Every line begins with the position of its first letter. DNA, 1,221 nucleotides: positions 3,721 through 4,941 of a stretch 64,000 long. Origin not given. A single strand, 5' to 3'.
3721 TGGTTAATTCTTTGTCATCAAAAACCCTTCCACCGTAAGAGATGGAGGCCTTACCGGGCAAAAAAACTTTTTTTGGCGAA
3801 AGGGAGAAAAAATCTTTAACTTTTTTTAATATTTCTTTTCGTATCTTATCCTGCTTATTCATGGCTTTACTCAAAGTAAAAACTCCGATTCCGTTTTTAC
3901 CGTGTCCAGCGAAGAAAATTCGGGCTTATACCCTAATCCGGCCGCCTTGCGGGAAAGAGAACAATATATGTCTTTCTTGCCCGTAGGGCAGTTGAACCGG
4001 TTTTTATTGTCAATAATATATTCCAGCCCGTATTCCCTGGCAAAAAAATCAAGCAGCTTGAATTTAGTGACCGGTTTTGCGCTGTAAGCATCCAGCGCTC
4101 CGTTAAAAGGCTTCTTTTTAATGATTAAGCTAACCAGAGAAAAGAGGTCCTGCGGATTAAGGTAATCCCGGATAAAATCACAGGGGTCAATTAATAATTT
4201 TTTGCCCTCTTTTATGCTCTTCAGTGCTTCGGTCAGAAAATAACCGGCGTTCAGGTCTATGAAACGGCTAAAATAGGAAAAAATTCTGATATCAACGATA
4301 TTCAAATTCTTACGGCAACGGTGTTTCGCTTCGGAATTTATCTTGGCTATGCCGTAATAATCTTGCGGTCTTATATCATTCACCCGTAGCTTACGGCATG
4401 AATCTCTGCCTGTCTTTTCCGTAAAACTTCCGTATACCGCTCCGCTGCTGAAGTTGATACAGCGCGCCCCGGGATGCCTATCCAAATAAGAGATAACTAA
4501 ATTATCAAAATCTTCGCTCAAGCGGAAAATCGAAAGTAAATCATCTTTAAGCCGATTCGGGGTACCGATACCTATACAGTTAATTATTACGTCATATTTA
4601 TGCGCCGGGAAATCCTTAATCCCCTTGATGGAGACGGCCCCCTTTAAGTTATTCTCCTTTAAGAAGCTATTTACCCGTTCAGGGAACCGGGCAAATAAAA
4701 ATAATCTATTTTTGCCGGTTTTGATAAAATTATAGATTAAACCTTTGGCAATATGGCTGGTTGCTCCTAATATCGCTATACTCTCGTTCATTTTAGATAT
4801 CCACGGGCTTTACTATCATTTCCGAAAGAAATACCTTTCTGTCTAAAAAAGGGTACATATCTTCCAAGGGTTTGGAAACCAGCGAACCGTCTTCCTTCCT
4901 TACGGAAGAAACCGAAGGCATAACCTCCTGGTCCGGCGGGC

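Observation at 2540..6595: ALS-like ThDP enzyme embedded in a CDP-3,6-dideoxyhexose pathway (yersiniose-like branched-chain sugar?)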

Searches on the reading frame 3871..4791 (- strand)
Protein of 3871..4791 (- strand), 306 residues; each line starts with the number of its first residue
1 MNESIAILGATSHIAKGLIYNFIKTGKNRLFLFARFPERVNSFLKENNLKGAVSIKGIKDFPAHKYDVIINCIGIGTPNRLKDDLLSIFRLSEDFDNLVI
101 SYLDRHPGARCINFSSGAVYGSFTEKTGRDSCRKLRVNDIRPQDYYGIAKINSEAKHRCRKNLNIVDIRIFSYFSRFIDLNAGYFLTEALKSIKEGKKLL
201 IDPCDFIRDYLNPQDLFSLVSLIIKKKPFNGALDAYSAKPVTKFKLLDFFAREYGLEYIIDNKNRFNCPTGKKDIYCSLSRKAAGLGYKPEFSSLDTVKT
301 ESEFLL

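Call 3: search_protein_families(library=pfam, proteins=[window:3871-4791:-])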
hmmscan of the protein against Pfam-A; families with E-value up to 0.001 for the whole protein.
window:3871-4791:- (306 aa): 1 family
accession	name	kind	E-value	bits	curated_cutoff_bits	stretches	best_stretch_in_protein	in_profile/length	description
PF01370.27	Epimerase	-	5e-11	42.9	20.9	1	5-226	1-227/240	NAD dependent epimerase/dehydratase family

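Call 5: search_protein_families(library=ncbifam, proteins=[window:3871-4791:-])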
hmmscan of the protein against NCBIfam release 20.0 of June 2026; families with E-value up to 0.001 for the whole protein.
window:3871-4791:- (306 aa): 1 family
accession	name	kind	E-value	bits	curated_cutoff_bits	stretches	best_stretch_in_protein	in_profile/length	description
TIGR00507.1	aroE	equivalog_domain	0.0002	20.6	200.2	1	2-86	117-199/270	shikimate dehydrogenase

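Call 53: search_solved_structures(query=window:3871-4791:-, max_evalue=0.001)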
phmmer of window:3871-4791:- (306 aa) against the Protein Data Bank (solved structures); distinct sequences matched with E-value up to 0.001: 0.
